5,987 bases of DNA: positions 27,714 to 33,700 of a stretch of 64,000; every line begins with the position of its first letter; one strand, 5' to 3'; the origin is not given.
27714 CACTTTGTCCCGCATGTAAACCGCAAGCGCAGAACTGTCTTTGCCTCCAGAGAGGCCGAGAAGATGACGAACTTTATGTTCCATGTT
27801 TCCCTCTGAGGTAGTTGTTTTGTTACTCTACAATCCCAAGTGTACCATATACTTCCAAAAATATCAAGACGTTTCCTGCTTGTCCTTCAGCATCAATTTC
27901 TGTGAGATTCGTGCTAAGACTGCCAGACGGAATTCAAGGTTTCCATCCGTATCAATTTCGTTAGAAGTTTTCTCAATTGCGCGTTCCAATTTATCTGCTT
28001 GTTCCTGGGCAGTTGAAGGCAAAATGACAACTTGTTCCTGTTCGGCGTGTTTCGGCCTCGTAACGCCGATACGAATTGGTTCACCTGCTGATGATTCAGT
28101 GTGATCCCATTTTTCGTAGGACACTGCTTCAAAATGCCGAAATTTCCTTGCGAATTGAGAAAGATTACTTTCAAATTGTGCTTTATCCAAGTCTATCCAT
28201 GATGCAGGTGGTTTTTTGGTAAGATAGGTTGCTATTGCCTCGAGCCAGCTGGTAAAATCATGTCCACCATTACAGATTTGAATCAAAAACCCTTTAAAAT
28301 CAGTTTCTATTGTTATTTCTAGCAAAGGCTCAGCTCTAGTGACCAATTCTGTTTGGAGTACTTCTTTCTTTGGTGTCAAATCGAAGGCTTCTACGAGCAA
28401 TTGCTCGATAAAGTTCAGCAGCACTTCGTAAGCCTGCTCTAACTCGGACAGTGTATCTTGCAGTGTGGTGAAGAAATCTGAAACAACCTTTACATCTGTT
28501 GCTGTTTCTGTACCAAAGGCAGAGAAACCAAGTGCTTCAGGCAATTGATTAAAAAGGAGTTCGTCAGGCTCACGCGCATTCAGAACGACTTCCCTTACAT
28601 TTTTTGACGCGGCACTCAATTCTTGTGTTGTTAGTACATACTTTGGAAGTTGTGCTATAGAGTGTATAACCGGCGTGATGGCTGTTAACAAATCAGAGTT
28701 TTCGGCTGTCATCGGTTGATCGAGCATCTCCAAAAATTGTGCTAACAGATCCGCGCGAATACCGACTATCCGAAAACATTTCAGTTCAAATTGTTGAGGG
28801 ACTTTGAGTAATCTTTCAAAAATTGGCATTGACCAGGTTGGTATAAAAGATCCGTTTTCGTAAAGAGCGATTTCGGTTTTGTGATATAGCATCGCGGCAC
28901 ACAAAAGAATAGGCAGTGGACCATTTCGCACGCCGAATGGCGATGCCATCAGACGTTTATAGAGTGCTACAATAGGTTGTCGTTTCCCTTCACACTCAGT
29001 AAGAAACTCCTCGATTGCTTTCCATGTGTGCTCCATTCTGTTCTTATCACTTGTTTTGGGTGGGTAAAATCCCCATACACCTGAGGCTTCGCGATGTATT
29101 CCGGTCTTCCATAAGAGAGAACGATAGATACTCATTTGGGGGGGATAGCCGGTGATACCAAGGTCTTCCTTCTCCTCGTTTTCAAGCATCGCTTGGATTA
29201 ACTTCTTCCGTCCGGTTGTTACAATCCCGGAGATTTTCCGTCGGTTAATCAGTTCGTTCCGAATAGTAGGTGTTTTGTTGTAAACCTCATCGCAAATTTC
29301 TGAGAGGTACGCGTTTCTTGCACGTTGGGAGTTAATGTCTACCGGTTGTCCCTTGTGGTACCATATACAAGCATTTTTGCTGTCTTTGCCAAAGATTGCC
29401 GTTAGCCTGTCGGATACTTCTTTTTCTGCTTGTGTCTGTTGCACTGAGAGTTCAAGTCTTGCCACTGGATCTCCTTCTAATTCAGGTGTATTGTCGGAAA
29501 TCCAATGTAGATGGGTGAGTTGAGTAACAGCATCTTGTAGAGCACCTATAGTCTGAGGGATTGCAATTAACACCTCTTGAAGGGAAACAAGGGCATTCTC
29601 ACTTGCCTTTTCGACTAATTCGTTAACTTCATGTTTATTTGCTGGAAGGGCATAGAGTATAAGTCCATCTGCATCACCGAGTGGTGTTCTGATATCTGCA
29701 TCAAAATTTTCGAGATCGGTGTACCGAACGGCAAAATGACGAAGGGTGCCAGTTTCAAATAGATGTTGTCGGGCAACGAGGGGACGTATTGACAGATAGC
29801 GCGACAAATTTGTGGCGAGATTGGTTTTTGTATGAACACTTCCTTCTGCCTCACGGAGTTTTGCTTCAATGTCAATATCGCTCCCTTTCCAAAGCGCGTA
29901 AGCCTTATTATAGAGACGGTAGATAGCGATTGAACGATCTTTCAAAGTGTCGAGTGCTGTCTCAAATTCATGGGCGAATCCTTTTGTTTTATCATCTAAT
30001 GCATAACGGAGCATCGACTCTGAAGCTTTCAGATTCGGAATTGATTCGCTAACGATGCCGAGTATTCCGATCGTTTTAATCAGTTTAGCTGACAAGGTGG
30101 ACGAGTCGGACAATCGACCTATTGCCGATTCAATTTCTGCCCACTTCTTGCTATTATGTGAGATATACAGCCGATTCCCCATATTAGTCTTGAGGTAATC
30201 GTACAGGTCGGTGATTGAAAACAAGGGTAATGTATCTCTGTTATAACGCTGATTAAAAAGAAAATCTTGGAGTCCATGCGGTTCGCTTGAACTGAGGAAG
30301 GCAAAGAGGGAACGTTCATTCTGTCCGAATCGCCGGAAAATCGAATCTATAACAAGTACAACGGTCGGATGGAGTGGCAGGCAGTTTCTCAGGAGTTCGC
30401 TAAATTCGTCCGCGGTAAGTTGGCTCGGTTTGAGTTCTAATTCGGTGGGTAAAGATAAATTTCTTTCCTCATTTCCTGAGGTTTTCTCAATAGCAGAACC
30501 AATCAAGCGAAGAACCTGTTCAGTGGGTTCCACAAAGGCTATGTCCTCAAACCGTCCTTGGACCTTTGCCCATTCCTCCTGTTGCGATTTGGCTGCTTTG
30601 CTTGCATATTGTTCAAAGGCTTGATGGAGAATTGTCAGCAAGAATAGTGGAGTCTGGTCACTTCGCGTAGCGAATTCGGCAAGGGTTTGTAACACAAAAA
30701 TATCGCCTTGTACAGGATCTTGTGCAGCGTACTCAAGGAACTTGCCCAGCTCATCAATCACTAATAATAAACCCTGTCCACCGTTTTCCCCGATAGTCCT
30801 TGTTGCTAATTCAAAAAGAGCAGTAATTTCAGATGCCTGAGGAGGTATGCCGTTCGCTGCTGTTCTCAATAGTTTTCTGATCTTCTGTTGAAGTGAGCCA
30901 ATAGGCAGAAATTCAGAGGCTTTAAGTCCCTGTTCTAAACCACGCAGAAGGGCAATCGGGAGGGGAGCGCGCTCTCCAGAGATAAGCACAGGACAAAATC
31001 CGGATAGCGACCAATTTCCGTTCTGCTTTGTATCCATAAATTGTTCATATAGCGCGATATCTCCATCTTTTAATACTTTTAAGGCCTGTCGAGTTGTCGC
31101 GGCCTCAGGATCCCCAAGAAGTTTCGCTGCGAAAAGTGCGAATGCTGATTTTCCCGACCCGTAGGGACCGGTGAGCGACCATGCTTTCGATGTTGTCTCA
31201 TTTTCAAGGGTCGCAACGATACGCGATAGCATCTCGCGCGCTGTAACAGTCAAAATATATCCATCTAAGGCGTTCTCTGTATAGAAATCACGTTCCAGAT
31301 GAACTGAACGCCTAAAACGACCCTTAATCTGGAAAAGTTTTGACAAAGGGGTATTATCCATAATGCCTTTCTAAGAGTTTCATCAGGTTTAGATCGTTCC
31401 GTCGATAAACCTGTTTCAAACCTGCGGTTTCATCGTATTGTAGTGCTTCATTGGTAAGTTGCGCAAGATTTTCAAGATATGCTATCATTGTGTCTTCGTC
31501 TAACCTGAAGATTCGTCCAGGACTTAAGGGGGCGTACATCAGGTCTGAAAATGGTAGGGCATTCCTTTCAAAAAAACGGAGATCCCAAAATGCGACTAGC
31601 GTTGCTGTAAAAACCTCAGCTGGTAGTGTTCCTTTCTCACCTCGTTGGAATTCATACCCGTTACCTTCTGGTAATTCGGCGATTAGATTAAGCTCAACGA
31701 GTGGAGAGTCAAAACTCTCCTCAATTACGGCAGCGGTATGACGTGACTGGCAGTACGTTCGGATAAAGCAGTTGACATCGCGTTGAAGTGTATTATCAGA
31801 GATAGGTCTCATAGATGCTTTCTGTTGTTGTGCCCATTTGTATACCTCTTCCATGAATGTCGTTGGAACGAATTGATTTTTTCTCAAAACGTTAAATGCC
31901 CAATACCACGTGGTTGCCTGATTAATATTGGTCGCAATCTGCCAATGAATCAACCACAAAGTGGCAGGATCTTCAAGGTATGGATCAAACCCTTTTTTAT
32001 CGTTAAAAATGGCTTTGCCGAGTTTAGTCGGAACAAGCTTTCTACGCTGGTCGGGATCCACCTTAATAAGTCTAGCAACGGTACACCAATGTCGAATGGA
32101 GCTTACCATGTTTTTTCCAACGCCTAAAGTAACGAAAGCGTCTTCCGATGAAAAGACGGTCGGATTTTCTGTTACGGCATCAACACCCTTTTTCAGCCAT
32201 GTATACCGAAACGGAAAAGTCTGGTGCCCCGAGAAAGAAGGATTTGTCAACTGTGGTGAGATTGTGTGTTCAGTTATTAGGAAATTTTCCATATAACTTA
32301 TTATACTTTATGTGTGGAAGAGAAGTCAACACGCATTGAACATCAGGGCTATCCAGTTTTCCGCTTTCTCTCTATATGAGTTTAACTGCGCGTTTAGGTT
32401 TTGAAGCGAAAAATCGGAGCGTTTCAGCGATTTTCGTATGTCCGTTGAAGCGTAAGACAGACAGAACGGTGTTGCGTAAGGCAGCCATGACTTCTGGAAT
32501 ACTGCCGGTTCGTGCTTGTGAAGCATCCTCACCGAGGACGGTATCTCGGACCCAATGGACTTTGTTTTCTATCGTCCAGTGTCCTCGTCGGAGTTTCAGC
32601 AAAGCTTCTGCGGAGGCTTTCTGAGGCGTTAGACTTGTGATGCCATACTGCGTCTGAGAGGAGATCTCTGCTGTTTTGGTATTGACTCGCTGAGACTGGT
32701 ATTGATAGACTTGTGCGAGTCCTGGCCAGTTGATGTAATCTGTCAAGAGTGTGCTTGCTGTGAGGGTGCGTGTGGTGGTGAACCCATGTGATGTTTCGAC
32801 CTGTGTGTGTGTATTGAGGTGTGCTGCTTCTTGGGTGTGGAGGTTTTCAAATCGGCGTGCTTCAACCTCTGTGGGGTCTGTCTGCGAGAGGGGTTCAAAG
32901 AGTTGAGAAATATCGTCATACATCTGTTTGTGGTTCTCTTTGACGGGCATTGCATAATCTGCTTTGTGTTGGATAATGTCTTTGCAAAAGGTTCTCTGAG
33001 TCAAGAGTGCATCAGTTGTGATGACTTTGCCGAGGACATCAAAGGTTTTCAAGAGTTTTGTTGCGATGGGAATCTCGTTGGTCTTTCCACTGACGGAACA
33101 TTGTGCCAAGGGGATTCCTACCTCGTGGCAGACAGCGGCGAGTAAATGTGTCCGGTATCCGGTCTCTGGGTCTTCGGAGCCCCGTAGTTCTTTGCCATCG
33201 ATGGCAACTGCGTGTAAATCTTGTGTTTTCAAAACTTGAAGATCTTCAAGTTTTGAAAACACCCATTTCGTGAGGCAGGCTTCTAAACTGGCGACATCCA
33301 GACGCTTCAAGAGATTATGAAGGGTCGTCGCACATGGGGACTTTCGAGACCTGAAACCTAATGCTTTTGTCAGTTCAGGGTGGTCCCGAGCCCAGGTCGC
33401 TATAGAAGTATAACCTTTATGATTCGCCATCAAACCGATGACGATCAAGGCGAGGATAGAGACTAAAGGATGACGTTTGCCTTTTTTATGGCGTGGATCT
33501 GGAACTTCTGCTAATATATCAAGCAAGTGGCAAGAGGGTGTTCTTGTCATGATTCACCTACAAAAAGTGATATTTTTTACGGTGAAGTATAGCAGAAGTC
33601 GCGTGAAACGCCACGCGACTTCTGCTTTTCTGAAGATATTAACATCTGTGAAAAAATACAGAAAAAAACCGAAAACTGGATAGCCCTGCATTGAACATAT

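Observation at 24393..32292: Ssp/Dnd-like module (DUF4007, 1165-aa P-loop ATPase, PAPS-reductase ATP pyrophosphatase) with an uncharacterised GHKL ATPase where a phosphorothioate-sensing effector would sit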

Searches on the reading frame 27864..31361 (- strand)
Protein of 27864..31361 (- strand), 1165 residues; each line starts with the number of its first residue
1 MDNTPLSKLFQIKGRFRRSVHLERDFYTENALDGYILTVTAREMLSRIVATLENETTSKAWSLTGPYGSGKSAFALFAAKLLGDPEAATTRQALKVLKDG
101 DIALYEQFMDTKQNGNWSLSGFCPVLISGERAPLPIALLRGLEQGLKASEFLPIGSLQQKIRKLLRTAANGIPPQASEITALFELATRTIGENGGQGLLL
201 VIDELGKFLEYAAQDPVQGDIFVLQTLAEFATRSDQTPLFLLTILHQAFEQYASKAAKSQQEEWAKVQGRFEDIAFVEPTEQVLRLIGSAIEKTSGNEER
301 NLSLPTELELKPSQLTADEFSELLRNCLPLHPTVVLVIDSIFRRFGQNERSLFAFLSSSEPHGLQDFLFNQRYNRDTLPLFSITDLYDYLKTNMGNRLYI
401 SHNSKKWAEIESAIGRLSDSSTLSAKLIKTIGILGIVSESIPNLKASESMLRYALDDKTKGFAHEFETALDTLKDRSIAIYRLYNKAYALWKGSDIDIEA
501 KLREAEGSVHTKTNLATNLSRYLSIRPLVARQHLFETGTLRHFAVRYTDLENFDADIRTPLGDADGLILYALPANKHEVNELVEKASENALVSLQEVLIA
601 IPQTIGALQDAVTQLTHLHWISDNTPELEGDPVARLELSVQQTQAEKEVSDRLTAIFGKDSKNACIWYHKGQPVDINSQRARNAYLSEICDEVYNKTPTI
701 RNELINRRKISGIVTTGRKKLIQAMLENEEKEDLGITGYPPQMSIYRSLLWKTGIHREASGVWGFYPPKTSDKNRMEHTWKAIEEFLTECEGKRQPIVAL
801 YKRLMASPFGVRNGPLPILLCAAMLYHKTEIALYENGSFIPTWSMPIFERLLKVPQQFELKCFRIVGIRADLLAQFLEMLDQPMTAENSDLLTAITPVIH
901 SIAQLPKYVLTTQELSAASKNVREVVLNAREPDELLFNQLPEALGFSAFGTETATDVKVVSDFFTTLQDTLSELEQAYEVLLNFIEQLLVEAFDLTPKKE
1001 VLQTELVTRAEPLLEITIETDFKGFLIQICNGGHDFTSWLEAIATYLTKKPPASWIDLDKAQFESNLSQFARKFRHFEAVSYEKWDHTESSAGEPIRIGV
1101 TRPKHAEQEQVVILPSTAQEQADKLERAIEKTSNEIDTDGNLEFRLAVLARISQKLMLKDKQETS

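Call 3: search_protein_families(library=pfam, proteins=[window:27864-31361:-], max_evalue=0.01)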
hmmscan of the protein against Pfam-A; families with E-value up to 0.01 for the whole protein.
window:27864-31361:- (1165 aa): 1 family
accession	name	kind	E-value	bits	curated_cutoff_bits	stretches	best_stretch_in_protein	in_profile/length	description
PF13191.12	AAA_16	-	5.7e-05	24.1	32.6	0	59-241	25-166/167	AAA ATPase domain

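Call 4: search_protein_families(library=padloc, proteins=[window:27864-31361:-], max_evalue=0.01)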
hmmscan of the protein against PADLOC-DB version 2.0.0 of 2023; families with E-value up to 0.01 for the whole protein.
window:27864-31361:- (1165 aa): 16 families
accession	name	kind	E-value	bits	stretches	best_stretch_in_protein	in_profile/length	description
PDLC02779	SspC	-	0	1087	1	13-1079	2-1053/1054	SspC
PDLC02781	SspC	-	2.5e-284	944.1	1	18-1126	2-1100/1104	SspC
PDLC02778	SspC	-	6.2e-269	892.9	1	16-1082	1-1052/1053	SspC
PDLC02775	SspC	-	1.3e-262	872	1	6-1080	3-1062/1064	SspC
PDLC02774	SspC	-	3.1e-229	761.6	1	16-1113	1-1059/1065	SspC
PDLC02780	SspC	-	7e-227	753.9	1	6-1084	1-1030/1045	SspC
PDLC02478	BrxC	-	4.5e-196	651.7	1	14-1062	8-1046/1108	BrxC-PglY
PDLC02776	SspC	-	8.2e-176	584.6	2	177-1130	102-1038/1039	SspC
PDLC02773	SspC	-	6.8e-167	555.3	2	196-1074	149-1011/1011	SspC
PDLC02777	SspC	-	1.3e-158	528.2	1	18-1131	2-1096/1097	SspC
PDLC02770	SspC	-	5.4e-132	439.9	2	195-1080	162-1040/1047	SspC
PDLC02771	SspC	-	3.2e-88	294.9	3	373-757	438-812/828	SspC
PDLC02772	SspC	-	2.6e-80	268.7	1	7-1129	2-1119/1123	SspC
PDLC02475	BrxC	-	1.3e-12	44.3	1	188-392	237-435/937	BrxC-PglY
PDLC02485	BrxC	-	2.9e-07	26.4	1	225-395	267-438/1376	BrxC-PglY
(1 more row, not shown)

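Call 5: search_protein_families(library=ncbifam, proteins=[window:27864-31361:-], max_evalue=0.01)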
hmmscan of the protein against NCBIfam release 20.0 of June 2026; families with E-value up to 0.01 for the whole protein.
window:27864-31361:- (1165 aa): 0 families

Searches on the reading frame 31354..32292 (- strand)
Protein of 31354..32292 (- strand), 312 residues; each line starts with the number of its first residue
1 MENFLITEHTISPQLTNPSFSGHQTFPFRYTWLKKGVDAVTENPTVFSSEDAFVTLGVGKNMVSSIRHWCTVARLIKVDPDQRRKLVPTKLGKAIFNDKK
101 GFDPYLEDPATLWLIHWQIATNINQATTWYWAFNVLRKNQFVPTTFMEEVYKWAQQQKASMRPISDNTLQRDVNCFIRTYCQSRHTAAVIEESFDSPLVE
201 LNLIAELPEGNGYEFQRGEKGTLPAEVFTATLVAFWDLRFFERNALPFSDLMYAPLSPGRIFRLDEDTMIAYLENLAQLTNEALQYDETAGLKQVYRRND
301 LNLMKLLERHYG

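Call 3: search_protein_families(library=pfam, proteins=[window:31354-32292:-], max_evalue=0.01)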
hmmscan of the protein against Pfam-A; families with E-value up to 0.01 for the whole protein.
window:31354-32292:- (312 aa): 1 family
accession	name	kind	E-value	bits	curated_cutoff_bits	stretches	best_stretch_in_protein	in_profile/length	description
PF13182.11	DUF4007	-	1.2e-90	304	27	1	20-311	1-288/288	Protein of unknown function (DUF4007)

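Call 4: search_protein_families(library=padloc, proteins=[window:31354-32292:-], max_evalue=0.01)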
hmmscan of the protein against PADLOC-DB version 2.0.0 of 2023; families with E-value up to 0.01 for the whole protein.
window:31354-32292:- (312 aa): 11 families
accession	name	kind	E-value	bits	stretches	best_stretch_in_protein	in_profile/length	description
PDLC02769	SspB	-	2.3e-102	340.2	1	19-299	2-281/282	SspB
PDLC02768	SspB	-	5.2e-92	306.3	1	19-311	2-295/295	SspB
PDLC02766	SspB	-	7.3e-85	282.8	1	19-299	2-284/285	SspB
PDLC02760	SspB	-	2.9e-60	202.1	1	19-295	3-268/269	SspB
PDLC02764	SspB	-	4.9e-53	178.3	1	20-296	1-269/276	SspB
PDLC02762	SspB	-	1.5e-43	147.3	1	20-295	3-276/293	SspB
PDLC02765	SspB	-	3.9e-43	146.6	1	19-296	3-284/292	SspB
PDLC02767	SspB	-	1.2e-32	111.7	1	19-295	7-294/295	SspB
PDLC02763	SspB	-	5e-32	109.7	1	19-308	6-275/279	SspB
PDLC02761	SspB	-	1.1e-19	69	1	80-297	93-320/340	SspB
PDLC02510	BrxP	-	0.0015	14.8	0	253-308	718-773/779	BrxP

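Call 5: search_protein_families(library=ncbifam, proteins=[window:31354-32292:-], max_evalue=0.01)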
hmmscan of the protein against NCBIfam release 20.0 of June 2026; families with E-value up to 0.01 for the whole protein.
window:31354-32292:- (312 aa): 0 families

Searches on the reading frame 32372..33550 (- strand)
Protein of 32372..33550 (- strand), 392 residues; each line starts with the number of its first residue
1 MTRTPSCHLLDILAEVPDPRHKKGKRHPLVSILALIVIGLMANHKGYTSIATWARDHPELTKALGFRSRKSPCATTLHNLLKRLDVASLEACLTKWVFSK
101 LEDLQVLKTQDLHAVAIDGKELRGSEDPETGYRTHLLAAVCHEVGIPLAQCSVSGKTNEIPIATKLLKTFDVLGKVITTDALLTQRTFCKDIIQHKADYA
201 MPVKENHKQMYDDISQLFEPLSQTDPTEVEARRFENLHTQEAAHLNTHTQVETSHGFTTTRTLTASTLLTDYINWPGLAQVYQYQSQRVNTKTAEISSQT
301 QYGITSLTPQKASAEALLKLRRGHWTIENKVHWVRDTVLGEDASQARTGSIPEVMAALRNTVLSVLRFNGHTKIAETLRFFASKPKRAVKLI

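Call 3: search_protein_families(library=pfam, proteins=[window:32372-33550:-], max_evalue=0.01)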
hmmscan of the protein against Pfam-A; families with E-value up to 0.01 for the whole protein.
window:32372-33550:- (392 aa): 2 families
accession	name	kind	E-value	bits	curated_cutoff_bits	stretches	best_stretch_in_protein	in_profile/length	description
PF13808.11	DDE_Tnp_1_assoc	-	3.7e-20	72.2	32.3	1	11-97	2-88/88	DDE_Tnp_1-associated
PF01609.27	DDE_Tnp_1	-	9.9e-16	58.5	23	1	114-359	6-194/200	Transposase DDE domain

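Call 4: search_protein_families(library=padloc, proteins=[window:32372-33550:-], max_evalue=0.01)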
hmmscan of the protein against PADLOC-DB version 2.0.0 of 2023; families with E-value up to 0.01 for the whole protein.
window:32372-33550:- (392 aa): 0 families
